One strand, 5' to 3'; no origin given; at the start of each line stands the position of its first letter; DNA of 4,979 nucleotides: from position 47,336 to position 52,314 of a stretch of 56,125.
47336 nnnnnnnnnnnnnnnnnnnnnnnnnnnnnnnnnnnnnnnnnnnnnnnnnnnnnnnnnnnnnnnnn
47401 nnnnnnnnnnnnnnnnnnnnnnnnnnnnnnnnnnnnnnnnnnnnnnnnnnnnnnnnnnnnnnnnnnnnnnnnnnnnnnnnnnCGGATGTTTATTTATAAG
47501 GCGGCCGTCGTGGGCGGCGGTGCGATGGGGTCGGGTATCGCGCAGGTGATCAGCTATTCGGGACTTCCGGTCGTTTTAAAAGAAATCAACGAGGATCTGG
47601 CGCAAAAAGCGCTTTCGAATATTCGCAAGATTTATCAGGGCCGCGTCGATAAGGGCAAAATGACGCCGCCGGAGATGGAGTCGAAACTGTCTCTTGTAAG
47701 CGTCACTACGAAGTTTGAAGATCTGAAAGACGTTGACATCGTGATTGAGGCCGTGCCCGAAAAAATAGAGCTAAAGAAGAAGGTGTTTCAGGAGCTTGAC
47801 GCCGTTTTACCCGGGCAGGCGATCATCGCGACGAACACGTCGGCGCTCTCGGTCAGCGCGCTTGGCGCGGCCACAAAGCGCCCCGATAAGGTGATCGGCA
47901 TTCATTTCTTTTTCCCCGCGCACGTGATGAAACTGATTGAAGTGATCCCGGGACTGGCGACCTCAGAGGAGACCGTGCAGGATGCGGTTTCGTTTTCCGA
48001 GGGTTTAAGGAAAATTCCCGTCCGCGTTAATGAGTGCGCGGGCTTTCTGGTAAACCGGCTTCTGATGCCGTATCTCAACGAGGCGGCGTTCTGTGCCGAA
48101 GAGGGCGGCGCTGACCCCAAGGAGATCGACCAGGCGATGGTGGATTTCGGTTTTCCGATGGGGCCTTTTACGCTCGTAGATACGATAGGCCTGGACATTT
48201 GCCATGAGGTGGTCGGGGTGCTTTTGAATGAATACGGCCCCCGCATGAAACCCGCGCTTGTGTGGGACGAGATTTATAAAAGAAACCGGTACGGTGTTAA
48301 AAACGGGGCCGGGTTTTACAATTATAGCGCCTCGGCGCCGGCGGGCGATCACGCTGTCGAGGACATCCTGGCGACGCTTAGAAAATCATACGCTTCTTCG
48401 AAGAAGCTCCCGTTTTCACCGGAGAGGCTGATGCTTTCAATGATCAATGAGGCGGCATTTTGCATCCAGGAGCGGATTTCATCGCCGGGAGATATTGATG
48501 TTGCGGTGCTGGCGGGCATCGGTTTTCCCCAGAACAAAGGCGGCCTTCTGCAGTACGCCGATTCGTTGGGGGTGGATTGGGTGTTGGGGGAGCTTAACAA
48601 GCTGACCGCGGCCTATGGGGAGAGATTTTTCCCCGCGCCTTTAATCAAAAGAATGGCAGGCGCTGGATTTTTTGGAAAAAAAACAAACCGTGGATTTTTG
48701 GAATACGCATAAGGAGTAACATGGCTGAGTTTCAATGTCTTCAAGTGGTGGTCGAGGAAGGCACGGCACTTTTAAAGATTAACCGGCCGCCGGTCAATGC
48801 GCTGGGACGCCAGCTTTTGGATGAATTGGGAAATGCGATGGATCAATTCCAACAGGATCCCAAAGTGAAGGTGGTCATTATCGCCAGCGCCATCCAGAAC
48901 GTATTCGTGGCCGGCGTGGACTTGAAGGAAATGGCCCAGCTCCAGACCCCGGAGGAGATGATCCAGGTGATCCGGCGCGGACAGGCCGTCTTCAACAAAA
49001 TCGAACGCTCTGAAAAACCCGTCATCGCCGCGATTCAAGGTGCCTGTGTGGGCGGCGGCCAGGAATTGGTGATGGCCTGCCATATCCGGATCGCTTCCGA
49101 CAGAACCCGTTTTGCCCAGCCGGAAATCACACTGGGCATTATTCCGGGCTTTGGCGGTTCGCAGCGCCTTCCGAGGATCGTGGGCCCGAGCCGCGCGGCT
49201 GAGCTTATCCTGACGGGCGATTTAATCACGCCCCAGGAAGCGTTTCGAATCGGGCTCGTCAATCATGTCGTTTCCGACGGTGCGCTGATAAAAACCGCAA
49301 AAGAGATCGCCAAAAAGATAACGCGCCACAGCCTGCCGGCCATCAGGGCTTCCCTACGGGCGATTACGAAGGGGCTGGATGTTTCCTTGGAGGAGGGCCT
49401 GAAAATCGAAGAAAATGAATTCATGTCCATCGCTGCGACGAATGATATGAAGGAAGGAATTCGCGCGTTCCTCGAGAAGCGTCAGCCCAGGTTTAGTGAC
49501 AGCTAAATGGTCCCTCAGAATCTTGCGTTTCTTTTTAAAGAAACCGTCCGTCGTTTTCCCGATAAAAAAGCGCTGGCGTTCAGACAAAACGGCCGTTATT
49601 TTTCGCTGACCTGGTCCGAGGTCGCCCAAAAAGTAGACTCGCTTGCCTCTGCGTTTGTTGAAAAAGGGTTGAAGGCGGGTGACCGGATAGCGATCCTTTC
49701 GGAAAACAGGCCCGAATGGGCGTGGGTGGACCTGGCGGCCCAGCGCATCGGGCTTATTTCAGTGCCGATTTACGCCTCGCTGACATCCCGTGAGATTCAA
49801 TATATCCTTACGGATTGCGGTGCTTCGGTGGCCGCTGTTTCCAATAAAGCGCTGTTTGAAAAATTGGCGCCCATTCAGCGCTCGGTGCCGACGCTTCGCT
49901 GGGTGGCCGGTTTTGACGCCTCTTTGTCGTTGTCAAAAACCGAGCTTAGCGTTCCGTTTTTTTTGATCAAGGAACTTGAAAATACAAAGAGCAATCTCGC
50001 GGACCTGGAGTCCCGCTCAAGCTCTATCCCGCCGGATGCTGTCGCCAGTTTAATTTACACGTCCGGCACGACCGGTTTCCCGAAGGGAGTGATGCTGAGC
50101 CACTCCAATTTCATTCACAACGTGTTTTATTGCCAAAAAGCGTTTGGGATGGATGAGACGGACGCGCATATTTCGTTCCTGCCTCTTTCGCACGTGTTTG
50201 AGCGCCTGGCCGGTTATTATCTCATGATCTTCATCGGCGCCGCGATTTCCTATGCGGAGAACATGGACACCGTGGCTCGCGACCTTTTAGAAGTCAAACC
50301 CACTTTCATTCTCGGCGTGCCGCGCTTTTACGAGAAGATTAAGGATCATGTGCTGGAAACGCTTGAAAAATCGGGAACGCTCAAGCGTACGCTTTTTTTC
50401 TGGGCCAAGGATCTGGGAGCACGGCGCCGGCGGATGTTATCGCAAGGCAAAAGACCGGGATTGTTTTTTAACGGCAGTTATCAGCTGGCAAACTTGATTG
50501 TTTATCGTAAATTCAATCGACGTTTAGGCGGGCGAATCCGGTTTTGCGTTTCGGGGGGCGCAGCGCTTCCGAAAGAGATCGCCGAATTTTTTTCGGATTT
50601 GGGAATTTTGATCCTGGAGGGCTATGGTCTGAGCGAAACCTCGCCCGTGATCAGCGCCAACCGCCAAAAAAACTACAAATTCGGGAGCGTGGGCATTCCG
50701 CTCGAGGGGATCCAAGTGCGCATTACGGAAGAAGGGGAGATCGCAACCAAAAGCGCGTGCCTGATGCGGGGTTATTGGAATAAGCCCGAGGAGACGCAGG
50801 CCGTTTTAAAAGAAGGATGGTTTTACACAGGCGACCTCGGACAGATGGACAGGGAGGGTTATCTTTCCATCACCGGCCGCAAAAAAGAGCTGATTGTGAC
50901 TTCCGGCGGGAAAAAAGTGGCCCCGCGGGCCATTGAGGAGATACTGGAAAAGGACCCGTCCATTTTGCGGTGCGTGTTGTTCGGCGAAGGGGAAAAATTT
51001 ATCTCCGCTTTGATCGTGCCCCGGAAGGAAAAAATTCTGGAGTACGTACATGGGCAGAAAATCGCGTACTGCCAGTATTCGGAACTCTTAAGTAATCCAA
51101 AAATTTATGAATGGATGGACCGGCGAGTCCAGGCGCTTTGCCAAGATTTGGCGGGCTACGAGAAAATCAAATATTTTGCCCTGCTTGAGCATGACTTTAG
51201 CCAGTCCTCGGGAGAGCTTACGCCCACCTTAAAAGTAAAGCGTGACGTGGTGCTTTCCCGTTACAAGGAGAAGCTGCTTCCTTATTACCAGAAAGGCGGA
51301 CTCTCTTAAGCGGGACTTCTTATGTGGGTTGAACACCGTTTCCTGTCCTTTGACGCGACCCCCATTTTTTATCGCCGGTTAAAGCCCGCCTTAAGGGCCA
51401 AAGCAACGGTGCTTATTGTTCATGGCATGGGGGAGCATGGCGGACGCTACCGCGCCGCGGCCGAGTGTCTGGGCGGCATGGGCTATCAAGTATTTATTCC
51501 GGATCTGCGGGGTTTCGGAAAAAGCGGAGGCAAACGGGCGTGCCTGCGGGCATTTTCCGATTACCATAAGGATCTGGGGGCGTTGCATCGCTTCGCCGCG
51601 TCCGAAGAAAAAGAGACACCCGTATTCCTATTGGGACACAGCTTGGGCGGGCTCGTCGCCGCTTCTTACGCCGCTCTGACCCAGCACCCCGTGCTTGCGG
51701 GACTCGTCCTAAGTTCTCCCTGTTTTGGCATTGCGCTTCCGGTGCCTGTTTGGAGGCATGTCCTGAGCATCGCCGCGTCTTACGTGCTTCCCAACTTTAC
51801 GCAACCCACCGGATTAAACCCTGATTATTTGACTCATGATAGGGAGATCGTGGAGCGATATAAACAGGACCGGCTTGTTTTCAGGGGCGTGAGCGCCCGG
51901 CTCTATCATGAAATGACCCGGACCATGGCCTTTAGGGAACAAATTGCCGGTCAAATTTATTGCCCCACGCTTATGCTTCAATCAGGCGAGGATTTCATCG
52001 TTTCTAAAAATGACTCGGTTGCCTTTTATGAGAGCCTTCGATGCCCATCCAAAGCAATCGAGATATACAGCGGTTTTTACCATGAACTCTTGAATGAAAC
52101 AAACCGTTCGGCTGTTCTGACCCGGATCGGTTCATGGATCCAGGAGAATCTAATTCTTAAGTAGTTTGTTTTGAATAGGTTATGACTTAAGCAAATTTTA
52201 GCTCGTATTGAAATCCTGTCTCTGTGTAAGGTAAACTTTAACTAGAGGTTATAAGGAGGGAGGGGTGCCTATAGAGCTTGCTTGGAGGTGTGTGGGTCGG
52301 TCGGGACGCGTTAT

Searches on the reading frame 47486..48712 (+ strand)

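Call 81: search_protein_families(library=pfam, proteins=[window:47486-48712:+], max_evalue=0.000001)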
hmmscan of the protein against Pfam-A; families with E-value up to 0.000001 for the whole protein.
window:47486-48712:+ (408 aa): 2 families
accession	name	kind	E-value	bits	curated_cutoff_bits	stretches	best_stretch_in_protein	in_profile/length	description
PF02737.24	3HCDH_N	-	2.7e-62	210.3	22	1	5-184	1-180/180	3-hydroxyacyl-CoA dehydrogenase, NAD binding domain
PF00725.27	3HCDH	-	1.2e-46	157.6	22.1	2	186-280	1-97/97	3-hydroxyacyl-CoA dehydrogenase, C-terminal domain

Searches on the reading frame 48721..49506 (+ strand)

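Call 81: search_protein_families(library=pfam, proteins=[window:48721-49506:+], max_evalue=0.000001)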
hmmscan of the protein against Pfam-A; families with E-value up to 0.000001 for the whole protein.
window:48721-49506:+ (261 aa): 2 families
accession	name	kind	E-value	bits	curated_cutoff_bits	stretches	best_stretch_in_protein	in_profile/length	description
PF00378.25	ECH_1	-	1e-68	231.8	27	1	12-260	3-250/251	Enoyl-CoA hydratase/isomerase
PF16113.10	ECH_2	-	5.6e-40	138.3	27.2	1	17-187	3-175/335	Enoyl-CoA hydratase/isomerase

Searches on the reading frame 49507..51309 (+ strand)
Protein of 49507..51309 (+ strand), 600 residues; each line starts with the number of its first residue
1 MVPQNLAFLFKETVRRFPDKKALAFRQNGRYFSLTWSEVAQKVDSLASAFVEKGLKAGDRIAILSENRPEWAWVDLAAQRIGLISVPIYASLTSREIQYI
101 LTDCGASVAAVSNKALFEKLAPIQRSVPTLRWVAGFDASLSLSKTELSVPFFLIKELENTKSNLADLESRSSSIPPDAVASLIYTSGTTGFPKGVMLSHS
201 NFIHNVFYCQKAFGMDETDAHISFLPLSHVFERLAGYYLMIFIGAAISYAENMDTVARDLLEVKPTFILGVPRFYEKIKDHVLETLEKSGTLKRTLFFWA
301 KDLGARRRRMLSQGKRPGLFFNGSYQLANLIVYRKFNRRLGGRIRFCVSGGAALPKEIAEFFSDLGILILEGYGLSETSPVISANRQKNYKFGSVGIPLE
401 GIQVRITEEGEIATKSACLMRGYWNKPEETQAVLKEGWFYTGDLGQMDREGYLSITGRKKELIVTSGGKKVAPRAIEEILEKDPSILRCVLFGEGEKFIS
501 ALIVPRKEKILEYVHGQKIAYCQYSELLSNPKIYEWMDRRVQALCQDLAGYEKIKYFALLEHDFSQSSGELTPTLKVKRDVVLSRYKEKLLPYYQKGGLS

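Call 8: search_protein_families(library=ncbifam, proteins=[window:49507-51309:+], max_evalue=0.00001)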
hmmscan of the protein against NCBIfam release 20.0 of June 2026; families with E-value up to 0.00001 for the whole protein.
window:49507-51309:+ (600 aa): 102 families (the best 25 are shown)
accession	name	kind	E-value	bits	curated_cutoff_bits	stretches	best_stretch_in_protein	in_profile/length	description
NF038343.1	ligase_FadD11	exception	3.3e-100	336.2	950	1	19-594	14-581/585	fatty acid--CoA ligase FadD11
NF004837.0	PRK06187.1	subfamily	6.7e-83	278.7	476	2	3-284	7-280/531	long-chain-fatty-acid--CoA ligase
NF005702.0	PRK07514.1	subfamily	3.7e-63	213.6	558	2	330-493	258-433/506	malonyl-CoA synthase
NF006182.0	PRK08316.1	subfamily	5.5e-63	213.2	663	2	8-247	15-241/523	fatty acyl-CoA synthetase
NF004114.0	PRK05605.1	equivalog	1.2e-62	212.1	766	2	344-493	340-502/575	long-chain-fatty-acid--CoA ligase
NF009233.0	PRK12583.1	subfamily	1.4e-62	211.8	832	2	5-275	19-302/558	fatty acid CoA ligase family protein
NF005801.1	PRK07656.1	equivalog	1.5e-58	198.7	657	2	10-282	7-271/500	FadD3 family acyl-CoA ligase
NF006181.0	PRK08314.1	subfamily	6.7e-58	196.3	705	2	9-248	29-275/563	long-chain-fatty-acid--CoA ligase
NF052269.1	Staph_lig_FadD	equivalog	4e-57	193.7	650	3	330-496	253-430/499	long-chain-fatty-acid--CoA ligase FadD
NF005714.0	PRK07529.1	subfamily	1.5e-56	192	632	2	343-489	339-504/640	acyl-CoA synthetase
TIGR01923.1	menE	equivalog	2.9e-55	187.9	330.15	2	344-495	226-383/442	o-succinylbenzoate--CoA ligase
NF004758.0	PRK06087.1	equivalog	9.7e-55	186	736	2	344-491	305-465/548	medium-chain fatty-acid--CoA ligase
NF005307.0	PRK06839.1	equivalog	1.4e-54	185.5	748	2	342-495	264-428/496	o-succinylbenzoate--CoA ligase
NF002966.0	PRK03640.1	equivalog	6.2e-54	183.4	556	3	341-495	253-417/483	o-succinylbenzoate--CoA ligase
NF005220.0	PRK06710.1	equivalog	2.7e-52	177.7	1116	2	343-507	324-504/563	long-chain-fatty-acid--CoA ligase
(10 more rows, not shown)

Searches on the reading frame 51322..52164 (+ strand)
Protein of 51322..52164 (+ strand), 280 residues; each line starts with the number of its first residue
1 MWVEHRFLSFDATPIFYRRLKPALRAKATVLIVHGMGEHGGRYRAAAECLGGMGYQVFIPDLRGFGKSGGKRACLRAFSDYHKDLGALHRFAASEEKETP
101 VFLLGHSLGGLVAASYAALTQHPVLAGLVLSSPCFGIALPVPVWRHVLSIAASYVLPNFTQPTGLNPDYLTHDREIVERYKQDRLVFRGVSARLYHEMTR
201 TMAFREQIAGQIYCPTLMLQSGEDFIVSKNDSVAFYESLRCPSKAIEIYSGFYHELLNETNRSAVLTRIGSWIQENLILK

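Call 8: search_protein_families(library=ncbifam, proteins=[window:51322-52164:+], max_evalue=0.00001)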
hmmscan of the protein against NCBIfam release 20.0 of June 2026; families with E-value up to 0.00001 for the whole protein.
window:51322-52164:+ (280 aa): 11 families
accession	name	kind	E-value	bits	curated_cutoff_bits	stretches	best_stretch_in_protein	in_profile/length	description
NF008019.0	PRK10749.1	equivalog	2.1e-20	73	362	1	4-272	32-325/335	lysophospholipase L2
NF052543.1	PhlpBipLPA4030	equivalog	2.4e-13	50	450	1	24-118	67-161/312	phospholipase BipL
TIGR03695.1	menH_SHCHC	equivalog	5.7e-09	35.8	208.55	1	27-138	2-109/252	2-succinyl-6-hydroxy-2,4-cyclohexadiene-1-carboxylate synthase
NF050089.1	i_nPHAscl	equivalog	4.7e-08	32.4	300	1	25-124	16-109/288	intracellular short-chain-length polyhydroxyalkanoate depolymerase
TIGR01738.1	bioH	equivalog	1.4e-07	31.4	206.95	1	28-136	5-103/245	pimeloyl-ACP methyl ester esterase BioH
NF045948.1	ProImpepThrmp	equivalog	2.2e-07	30.6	500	1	6-141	5-136/291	proline iminopeptidase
NF047920.1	lactonase_UilS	equivalog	5.4e-07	29.6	400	0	206-274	213-282/285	UilS family quorum-quenching N-acyl-homoserine lactonase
NF041096.1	esterase_EstD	equivalog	8.9e-07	28.3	600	1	94-257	236-388/421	esterase EstD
TIGR01607.1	PST-A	paralog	1e-06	28.1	218.25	0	153-274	210-331/332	Plasmodium subtelomeric family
NF011457.0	PRK14875.1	equivalog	1.7e-06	27.3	307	1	25-133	130-232/372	acetoin dehydrogenase dihydrolipoyllysine-residue acetyltransferase subunit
NF002043.0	PRK00870.1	subfamily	9.4e-06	25.3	265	0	26-120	45-136/302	haloalkane dehalogenase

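Call 81: search_protein_families(library=pfam, proteins=[window:51322-52164:+], max_evalue=0.000001)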
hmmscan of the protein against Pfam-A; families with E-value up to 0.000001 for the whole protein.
window:51322-52164:+ (280 aa): 3 families
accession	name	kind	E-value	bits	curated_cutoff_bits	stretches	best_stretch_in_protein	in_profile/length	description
PF12146.15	Hydrolase_4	-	2.5e-66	223.8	27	1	26-261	3-239/239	Serine aminopeptidase, S33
PF00561.26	Abhydrolase_1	-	3.8e-21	76.3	25.8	1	29-146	2-118/245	alpha/beta hydrolase fold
PF12697.13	Abhydrolase_6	-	3e-16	61.2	26.3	1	30-227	1-179/217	Alpha/beta hydrolase family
